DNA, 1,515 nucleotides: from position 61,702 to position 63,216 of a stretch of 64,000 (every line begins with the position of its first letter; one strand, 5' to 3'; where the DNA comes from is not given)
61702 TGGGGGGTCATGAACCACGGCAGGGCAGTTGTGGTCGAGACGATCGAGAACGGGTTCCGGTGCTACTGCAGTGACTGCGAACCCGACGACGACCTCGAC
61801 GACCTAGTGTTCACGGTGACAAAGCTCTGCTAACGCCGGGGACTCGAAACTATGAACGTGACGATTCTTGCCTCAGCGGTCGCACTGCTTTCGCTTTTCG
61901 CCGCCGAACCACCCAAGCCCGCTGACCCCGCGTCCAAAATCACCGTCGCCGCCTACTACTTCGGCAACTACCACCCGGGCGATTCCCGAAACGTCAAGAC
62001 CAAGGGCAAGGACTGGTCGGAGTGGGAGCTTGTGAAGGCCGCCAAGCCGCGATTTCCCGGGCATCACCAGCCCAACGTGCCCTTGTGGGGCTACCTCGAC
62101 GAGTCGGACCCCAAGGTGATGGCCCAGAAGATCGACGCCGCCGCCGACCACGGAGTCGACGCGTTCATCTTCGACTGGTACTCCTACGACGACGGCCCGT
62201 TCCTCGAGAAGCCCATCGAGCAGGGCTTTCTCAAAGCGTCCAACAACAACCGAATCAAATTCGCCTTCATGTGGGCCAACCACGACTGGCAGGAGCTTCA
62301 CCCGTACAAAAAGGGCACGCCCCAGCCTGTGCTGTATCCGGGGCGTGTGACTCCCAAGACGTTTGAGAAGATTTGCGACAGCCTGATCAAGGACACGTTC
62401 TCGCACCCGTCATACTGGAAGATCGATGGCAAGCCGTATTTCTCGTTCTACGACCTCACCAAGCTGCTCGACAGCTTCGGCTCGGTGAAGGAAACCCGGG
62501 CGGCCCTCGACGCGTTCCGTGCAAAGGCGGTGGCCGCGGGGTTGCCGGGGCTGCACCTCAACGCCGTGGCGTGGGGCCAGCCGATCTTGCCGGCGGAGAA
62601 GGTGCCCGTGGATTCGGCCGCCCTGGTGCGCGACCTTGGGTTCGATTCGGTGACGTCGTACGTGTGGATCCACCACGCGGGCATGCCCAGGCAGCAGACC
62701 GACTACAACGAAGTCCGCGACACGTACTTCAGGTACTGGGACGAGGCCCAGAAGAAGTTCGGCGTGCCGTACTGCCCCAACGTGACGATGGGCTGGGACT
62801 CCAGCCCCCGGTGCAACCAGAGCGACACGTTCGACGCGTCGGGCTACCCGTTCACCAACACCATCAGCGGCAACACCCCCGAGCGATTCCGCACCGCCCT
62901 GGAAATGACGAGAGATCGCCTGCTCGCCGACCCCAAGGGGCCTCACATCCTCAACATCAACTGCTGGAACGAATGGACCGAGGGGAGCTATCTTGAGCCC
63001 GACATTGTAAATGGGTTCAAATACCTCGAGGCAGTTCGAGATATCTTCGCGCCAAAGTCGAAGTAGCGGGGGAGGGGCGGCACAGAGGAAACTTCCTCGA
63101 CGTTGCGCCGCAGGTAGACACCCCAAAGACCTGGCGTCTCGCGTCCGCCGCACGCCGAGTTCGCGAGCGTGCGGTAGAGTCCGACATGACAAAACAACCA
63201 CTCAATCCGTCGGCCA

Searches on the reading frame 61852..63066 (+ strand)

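Call 59: search_protein_families(library=pfam, proteins=[window:61852-63066:+], max_evalue=0.00001)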
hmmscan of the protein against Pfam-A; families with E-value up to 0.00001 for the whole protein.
window:61852-63066:+ (404 aa): 1 family
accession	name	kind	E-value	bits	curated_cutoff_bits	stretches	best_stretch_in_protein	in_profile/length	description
PF14307.12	Glyco_tran_WbsX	-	1.2e-49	170.1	25.1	1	33-395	2-350/350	Glycosyltransferase WbsX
